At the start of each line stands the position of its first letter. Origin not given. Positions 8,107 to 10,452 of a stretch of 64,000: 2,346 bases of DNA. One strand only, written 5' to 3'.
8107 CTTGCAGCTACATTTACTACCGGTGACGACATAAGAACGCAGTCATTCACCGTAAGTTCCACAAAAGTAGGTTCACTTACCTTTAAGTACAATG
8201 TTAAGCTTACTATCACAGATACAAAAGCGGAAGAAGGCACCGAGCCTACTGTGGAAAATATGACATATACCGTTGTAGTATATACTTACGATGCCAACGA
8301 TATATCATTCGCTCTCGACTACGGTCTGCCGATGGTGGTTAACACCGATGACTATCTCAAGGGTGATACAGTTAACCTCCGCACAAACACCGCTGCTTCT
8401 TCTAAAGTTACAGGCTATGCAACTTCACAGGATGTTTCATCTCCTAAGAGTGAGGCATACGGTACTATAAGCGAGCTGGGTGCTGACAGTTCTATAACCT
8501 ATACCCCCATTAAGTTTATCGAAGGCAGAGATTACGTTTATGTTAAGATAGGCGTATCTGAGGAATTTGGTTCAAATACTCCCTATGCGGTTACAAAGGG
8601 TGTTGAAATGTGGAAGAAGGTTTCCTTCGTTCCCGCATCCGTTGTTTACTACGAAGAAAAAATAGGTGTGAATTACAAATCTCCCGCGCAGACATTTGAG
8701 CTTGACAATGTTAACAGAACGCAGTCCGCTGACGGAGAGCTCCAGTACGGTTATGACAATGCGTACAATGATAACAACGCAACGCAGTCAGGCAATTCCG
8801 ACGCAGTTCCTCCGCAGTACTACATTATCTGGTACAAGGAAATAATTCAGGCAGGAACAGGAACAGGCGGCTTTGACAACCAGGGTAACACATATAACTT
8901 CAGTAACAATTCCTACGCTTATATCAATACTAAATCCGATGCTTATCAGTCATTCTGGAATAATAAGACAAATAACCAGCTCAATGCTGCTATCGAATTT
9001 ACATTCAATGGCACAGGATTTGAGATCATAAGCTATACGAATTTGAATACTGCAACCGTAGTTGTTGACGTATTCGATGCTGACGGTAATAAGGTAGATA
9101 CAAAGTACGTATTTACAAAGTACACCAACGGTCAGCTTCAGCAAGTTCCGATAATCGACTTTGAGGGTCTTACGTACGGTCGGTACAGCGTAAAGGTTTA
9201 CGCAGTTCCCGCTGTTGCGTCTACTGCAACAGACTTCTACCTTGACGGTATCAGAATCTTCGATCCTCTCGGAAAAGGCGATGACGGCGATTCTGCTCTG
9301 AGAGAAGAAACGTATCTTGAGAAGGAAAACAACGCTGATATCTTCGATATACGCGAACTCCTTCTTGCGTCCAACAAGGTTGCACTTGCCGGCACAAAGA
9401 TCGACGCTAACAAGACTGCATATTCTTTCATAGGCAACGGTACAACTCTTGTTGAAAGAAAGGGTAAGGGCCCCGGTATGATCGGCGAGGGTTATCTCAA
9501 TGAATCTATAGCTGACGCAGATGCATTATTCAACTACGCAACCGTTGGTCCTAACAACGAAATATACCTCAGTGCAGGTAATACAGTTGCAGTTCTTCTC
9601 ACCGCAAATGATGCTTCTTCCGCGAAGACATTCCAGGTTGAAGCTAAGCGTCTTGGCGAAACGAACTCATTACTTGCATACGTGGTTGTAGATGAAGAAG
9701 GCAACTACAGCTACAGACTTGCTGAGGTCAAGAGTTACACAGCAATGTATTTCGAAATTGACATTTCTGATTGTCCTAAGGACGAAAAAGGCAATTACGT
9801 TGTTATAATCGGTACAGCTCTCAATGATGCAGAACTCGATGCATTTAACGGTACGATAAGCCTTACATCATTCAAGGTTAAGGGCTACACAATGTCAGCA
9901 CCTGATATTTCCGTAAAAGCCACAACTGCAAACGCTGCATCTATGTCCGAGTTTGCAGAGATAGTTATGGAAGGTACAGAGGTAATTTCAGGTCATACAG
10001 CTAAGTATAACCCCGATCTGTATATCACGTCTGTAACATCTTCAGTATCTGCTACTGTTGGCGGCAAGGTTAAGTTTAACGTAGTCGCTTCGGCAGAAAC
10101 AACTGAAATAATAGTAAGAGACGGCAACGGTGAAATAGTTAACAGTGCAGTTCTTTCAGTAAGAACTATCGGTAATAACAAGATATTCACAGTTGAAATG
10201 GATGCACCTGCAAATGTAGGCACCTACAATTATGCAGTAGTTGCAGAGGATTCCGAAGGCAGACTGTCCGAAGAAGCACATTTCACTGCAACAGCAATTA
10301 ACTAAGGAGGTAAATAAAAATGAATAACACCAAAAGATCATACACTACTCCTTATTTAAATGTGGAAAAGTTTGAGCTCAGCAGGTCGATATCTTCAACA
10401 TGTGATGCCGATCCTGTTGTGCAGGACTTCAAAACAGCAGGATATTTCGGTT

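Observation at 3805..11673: Uncharacterised RiPP-like operon: promoter - stand-alone PqqD/RRE - 2031-aa secreted giant - 74-aa peptide - radical SAM/SPASM - terminator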

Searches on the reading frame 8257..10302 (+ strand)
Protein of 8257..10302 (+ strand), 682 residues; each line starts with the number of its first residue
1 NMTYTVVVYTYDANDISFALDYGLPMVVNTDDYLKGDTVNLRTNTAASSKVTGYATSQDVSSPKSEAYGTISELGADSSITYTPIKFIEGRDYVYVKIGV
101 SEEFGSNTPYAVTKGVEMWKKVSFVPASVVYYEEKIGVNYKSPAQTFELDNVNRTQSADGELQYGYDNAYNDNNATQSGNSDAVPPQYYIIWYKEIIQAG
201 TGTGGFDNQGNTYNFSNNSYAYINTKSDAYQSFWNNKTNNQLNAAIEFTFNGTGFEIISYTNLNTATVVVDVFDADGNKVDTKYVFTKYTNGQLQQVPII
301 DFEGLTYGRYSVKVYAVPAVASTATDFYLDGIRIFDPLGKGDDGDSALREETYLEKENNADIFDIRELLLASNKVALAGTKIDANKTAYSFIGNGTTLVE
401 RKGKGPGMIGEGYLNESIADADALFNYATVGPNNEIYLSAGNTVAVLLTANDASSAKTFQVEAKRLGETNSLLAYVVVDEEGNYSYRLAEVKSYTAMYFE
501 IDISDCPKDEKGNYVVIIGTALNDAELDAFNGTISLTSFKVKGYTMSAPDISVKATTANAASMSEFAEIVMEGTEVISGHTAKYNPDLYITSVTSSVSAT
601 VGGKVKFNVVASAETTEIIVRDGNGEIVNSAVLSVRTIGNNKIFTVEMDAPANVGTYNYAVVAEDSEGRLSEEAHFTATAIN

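Call 33: find_homologous_proteins(query=window:8257-9909:+, max_evalue=0.001)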
Query window:8257-9909:+ (551 aa): 8 proteins with E <= 0.001 among 8000 candidates.
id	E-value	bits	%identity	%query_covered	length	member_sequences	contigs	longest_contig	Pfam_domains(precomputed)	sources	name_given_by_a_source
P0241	4.0e-23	100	27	98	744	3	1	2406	-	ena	-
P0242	1.3e-8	52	29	45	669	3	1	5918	-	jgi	jgi:hypothetical protein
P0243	1.8e-8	52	24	87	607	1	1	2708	-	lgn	-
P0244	2.0e-8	52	24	84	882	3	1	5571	-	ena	-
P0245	3.3e-8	51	30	36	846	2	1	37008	-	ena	-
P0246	9.2e-7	46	25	85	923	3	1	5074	PF09479.17,PF07554.20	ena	-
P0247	1.4e-5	42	32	29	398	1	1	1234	-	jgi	jgi:hypothetical protein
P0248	5.2e-4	37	29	55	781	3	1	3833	-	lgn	-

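Call 47: predict_structure(alignment_id=A3)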
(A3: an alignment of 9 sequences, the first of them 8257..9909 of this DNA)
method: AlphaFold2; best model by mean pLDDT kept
length: 551 residues; sequences in the alignment: 9
mean_pLDDT: 48.8   pTM: 0.42
mean pLDDT of the five models: 48.8, 47.1, 46.9, 45.6, 45.5
residues with pLDDT >= 90: 0; 70-90: 53; 50-70: 206; < 50: 292
segments of 3 or more residues with pLDDT < 50: 1-10, 12-14, 35-37, 41-63, 75-77, 86-117, 125-242, 337-358, 373-433, 493-495, 549-551
pLDDT, mean of each block of 10 residues (from residue 1): 41 50 58 50 40 34 49 55 52 38 43 46 46 38 32 28 31 30 29 27 38 31 32 37 56 58 65 77 61 58 60 69 55 48 40 46 62 41 33 34 32 36 44 56 68 66 61 68 68 59 60 65 54 67 62 34
secondary structure, 60 per line:
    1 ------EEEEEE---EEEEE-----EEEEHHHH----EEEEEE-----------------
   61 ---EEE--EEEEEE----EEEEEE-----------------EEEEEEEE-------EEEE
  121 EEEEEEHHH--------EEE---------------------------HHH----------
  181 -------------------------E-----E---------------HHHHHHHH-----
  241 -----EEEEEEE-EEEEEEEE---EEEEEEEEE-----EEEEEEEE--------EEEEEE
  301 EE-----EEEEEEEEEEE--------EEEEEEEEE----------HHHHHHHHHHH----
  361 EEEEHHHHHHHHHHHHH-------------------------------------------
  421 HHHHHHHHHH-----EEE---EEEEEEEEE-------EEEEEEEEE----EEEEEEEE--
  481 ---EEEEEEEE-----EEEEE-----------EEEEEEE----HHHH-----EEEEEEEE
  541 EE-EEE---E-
elements in order: E7-12 E16-20 E26-29 H30-33 E38-43 E64-66 E69-74 E79-84 E102-109 E117-126 E138-140 H228-235 E246-252 E254-261 E265-273 E279-286 E295-302 E308-318 E327-335 H346-356 E361-364 H365-377 H421-430 E436-438 E442-450 E458-466 E471-478 E484-491 E497-501 E513-519 H524-527 E533-542 E544-546

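Call 79: search_protein_families(library=pfam, proteins=[window:8257-10302:+], max_evalue=5)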
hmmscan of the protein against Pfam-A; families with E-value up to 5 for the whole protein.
window:8257-10302:+ (682 aa): 3 families
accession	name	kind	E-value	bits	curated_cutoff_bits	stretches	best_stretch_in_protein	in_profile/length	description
PF17936.7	Big_6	-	0.0015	19.1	27.6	1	616-679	25-82/83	Bacterial Ig domain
PF18962.6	Por_Secre_tail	-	0.64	10.8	27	1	259-315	14-63/75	Secretion system C-terminal sorting domain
PF13860.13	FlgD_ig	-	0.68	10.4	27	1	600-665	9-77/79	FlgD Ig-like domain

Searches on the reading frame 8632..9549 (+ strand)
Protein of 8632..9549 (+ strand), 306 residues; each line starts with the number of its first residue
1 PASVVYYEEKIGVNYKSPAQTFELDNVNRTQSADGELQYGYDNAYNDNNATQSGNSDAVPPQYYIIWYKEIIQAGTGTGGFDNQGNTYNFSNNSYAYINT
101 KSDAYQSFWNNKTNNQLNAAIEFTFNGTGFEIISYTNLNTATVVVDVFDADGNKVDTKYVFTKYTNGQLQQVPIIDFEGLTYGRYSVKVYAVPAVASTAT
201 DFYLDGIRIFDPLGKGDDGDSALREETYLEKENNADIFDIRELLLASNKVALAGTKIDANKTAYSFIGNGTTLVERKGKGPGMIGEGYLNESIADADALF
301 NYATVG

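Call 73: find_related_loci(query=A7, collection=genome_contigs, flank=10000)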
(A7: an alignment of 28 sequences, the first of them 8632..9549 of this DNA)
Query A7 (306 aa) in genome_contigs; peptide patterns used: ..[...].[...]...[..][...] (x = any residue, [..] = any of these).
563 stretches matched a pattern; 425 encode a relative of the query (tblastn E <= 1e-3); the best 80 are kept; 79 distinct loci.
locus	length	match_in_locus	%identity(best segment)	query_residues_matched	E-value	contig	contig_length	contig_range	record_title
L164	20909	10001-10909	46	1-306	2e-70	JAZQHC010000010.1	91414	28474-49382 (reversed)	MAG: Eubacteriales bacterium isolate T1900044629_TS20190095.MAGScoT_cleanbin_000008 SGB_996_k141_1983961, whole genome s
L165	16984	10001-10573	33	65-245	6e-23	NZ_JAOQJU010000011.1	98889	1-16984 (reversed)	Dorea acetigenes strain Sanger_03 .14207_7_43.11, whole genome shotgun sequence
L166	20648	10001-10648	30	1-265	9e-23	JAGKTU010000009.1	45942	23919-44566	MAG: Clostridia bacterium isolate cow5.11 cow5_11_27, whole genome shotgun sequence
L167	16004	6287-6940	32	67-270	8e-22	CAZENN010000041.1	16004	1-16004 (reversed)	MAG TPA_asm: uncultured Oscillospiraceae bacterium isolate SRP315200_co2_424 genome assembly, contig: NODE_3968_length_1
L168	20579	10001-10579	34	103-306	1e-21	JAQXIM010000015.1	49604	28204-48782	MAG: Clostridiales bacterium isolate SUG1225 k141_4071837, whole genome shotgun sequence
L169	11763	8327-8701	42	123-245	8e-22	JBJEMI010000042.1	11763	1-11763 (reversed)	MAG: Lachnospiraceae bacterium isolate SARD11_bin.042 NODE_2538_length_11763_cov_15.387000, whole genome shotgun sequenc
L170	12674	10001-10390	38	120-247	4e-21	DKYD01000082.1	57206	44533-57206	MAG TPA_asm: Lachnospiraceae bacterium UBA7109 UBA7109_contig_4401, whole genome shotgun sequence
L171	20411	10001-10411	40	118-250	2e-20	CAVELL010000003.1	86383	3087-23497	Eggerthellaceae bacterium isolate H07676-L1_cleanbin_000001 genome assembly, contig: Spades_H07676-L1_contig_138, whole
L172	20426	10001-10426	38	116-252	3e-20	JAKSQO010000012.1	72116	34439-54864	MAG: Clostridia bacterium isolate Horse_feces231 MAG231_12, whole genome shotgun sequence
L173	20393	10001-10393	40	123-250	5e-20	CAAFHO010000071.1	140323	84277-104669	MAG TPA_asm: uncultured Robinsoniella sp., isolate HGM12464, WGS project CAAFHO010000000 data, contig: SRS148721_19_k99_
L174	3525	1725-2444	29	1-266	1e-19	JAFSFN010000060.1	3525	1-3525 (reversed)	MAG: Clostridia bacterium isolate RGIG3096 Goat_Rectum-6__c231092, whole genome shotgun sequence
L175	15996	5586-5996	38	118-250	2e-19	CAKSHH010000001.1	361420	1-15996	MAG: uncultured Eubacteriales bacterium isolate REFINED_METABAT215_TOP10_CONTIGS_1500_ASSEMBLY_K77_MERGED__Hadza_MoBio_h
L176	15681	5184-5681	34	90-254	2e-19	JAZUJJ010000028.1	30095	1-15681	MAG: Acutalibacteraceae bacterium isolate T1900045256_TH20190026.MAGScoT_cleanbin_000005 SGB_5792_k141_86187, whole geno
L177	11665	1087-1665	33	120-267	2e-19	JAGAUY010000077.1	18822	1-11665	MAG: Oscillospiraceae bacterium isolate RGIG8797 Water_deer_Colon.Co__c969565, whole genome shotgun sequence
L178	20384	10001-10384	38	123-248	2e-19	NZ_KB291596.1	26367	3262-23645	Clostridium celatum DSM 1785 Scfld0, whole genome shotgun sequence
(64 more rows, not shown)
